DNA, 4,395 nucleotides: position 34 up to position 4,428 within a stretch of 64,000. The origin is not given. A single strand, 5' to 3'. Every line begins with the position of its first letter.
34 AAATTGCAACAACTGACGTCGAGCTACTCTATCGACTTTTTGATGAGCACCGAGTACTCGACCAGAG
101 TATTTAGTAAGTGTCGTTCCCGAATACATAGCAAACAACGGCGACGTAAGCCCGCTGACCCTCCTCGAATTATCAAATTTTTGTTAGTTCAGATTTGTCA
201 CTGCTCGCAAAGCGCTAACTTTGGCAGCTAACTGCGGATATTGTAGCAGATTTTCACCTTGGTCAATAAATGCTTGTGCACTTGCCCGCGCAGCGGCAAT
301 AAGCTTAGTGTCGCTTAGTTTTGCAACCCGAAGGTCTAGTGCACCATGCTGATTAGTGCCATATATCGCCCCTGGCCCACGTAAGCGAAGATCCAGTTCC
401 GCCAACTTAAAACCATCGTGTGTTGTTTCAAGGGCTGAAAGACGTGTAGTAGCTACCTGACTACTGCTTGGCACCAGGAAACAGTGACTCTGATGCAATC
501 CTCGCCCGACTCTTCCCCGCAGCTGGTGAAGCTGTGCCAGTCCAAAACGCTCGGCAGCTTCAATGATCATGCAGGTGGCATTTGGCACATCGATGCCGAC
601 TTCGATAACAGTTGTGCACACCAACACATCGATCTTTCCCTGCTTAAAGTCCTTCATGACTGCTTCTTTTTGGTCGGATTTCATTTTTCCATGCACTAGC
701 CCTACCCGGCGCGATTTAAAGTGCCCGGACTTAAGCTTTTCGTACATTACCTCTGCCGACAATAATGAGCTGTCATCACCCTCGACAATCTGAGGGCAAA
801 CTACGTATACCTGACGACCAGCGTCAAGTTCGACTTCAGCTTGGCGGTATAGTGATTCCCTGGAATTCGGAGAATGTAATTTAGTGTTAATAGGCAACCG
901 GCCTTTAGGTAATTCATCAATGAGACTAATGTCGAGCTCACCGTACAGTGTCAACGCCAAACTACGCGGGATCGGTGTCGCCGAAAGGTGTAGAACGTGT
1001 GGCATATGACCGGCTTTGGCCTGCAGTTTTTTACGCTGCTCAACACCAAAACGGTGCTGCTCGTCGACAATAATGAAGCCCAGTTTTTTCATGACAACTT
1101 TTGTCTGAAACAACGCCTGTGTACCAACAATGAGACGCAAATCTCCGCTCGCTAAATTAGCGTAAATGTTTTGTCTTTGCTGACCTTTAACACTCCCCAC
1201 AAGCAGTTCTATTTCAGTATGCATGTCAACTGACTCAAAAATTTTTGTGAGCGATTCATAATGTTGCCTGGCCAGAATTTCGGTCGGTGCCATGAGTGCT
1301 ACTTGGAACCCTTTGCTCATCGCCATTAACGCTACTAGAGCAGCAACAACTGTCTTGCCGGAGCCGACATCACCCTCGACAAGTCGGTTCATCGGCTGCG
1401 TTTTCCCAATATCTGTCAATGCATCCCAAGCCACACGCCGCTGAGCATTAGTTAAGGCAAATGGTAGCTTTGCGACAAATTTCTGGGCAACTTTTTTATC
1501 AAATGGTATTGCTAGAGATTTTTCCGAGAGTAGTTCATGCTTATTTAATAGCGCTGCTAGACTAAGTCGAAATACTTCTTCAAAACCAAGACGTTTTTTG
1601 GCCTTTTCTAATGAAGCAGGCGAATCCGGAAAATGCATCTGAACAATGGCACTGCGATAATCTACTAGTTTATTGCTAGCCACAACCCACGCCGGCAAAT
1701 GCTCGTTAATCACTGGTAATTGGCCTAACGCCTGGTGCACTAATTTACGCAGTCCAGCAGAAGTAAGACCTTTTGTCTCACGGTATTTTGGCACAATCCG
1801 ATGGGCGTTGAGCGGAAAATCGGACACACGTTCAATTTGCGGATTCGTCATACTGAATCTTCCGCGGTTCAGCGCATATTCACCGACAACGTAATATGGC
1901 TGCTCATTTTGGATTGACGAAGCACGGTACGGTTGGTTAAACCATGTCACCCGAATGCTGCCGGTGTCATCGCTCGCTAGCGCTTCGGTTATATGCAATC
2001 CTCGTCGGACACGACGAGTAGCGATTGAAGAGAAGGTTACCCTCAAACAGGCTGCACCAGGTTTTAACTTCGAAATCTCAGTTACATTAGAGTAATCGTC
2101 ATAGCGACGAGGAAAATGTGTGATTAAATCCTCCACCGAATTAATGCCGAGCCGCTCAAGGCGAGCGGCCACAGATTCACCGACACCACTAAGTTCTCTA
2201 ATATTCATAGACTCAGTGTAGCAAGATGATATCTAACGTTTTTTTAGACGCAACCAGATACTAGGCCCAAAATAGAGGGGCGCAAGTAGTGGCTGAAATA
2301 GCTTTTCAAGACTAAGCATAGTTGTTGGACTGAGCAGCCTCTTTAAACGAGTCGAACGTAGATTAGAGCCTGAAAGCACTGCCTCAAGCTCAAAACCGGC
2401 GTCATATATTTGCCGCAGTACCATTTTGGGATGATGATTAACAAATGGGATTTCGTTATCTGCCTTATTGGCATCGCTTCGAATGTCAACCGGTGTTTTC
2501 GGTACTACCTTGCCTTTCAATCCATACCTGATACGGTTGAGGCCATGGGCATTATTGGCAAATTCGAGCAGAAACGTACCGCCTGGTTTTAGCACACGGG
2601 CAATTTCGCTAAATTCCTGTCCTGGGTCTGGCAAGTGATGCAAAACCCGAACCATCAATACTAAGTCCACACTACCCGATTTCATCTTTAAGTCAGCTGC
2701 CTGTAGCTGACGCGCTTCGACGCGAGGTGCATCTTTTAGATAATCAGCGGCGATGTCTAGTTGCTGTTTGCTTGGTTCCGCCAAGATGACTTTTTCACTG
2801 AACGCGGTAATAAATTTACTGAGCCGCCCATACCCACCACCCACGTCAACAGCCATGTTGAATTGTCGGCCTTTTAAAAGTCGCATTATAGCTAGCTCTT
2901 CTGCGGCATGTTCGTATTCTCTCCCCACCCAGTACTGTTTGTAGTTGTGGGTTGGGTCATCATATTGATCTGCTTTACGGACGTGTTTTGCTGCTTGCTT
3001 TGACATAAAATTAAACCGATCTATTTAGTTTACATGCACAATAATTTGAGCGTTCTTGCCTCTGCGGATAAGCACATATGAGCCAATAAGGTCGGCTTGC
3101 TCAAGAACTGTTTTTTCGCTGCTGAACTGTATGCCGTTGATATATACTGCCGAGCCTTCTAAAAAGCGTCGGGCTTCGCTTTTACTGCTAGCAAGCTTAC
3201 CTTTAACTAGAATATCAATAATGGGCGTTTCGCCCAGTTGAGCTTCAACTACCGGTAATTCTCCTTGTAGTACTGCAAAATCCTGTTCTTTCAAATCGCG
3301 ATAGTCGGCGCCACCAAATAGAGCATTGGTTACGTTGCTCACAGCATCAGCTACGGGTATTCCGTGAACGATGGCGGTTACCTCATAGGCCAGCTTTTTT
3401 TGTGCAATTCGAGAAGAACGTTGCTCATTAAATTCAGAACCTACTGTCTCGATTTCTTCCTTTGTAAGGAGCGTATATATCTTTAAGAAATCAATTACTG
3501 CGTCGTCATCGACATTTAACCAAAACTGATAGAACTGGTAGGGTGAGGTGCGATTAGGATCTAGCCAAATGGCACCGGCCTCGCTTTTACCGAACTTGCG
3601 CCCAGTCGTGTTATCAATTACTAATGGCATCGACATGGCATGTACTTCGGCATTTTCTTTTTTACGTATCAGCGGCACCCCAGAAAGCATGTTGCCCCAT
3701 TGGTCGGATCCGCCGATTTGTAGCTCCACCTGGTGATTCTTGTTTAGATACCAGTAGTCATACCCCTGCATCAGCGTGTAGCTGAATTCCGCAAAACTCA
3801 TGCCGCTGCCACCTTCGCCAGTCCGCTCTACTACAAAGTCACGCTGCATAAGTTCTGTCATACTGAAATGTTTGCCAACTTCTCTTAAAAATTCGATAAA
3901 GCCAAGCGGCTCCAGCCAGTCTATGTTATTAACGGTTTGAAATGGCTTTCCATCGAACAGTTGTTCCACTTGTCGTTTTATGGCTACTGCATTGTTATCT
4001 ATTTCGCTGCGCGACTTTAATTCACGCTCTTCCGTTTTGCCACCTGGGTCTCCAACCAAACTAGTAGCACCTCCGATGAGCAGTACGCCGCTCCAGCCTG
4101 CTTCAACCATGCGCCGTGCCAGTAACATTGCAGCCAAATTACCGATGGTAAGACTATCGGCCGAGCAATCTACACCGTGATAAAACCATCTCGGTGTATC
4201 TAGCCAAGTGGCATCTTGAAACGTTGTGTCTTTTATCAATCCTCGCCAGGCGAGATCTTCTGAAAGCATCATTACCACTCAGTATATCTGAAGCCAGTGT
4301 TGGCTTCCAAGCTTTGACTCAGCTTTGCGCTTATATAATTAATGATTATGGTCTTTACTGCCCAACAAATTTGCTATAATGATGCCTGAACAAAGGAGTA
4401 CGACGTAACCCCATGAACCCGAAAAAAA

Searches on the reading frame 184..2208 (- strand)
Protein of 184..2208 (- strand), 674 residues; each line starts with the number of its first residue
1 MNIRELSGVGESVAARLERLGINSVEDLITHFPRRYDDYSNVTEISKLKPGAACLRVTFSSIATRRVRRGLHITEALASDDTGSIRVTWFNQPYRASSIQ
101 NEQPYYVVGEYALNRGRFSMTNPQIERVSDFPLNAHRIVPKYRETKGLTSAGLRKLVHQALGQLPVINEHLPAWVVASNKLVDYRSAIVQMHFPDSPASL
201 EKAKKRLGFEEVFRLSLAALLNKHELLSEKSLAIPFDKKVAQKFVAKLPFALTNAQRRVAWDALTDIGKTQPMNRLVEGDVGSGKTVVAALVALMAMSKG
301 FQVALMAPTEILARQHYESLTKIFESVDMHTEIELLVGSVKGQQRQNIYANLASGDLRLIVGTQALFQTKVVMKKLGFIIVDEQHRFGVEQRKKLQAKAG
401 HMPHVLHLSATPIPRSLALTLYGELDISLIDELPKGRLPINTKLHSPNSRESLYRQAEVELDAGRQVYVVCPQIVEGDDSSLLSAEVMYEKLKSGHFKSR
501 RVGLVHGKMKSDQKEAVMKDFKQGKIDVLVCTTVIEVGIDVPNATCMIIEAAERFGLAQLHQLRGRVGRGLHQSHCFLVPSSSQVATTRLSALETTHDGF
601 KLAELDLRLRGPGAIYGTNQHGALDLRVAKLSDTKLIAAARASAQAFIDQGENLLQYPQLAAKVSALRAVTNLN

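Call 84: search_protein_families(library=pfam, proteins=[window:184-2208:-], max_evalue=0.00001)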
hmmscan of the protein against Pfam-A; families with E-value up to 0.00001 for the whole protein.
window:184-2208:- (674 aa): 5 families
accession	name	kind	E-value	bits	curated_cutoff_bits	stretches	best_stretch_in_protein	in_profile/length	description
PF17191.10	RecG_wedge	-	1e-24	87.4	23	1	4-162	3-160/162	RecG wedge domain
PF00270.35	DEAD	-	1.2e-24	87.4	26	1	271-416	13-163/167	DEAD/DEAH box helicase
PF00271.37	Helicase_C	-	5e-24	85.1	23.5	1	460-569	11-108/110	Helicase conserved C-terminal domain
PF04851.21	ResIII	-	9e-12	45.6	22.5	1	269-412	20-162/164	Type III restriction enzyme, res subunit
PF19833.4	RecG_dom3_C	-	1e-11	45.1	26.8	1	596-654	1-61/87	ATP-dependent DNA helicase RecG, domain 3, C-terminal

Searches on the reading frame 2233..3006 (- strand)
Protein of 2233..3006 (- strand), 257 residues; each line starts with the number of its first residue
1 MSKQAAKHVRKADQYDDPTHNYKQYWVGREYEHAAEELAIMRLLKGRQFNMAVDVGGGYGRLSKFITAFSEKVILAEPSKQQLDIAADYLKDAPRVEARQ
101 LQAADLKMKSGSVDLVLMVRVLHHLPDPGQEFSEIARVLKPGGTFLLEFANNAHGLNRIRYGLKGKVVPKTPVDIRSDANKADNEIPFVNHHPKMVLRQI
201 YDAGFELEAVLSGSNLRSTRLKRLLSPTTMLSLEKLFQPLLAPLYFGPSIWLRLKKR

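Call 84: search_protein_families(library=pfam, proteins=[window:2233-3006:-], max_evalue=0.00001)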
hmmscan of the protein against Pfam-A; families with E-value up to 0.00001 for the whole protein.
window:2233-3006:- (257 aa): 6 families
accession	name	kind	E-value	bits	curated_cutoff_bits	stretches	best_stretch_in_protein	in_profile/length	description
PF08241.18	Methyltransf_11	-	2.2e-19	70.3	21.2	1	53-146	1-94/95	Methyltransferase domain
PF13649.12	Methyltransf_25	-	4.2e-16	59.9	27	1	53-143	2-97/97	Methyltransferase domain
PF08242.18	Methyltransf_12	-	3.4e-15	57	30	1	53-145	1-98/98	Methyltransferase domain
PF13489.12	Methyltransf_23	-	2.2e-12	47.4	27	1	40-154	13-123/164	Methyltransferase domain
PF13847.12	Methyltransf_31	-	4.8e-09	36.5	27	1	53-151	8-113/145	Methyltransferase domain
PF01209.24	Ubie_methyltran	-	4.8e-07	29.8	20.1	1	39-169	38-175/233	ubiE/COQ5 methyltransferase family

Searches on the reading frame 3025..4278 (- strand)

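Call 84: search_protein_families(library=pfam, proteins=[window:3025-4278:-], max_evalue=0.00001)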
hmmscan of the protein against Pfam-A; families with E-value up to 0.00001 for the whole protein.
window:3025-4278:- (417 aa): 2 families
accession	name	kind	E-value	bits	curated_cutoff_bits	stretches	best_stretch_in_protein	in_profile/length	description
PF00579.31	tRNA-synt_1b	-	2.9e-65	220.9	21.1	1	32-321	8-291/292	tRNA synthetases class I (W and Y)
PF22421.1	SYY_C-terminal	-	5.6e-16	58.6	27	1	337-410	5-79/83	Tyrosine--tRNA ligase SYY-like C-terminal domain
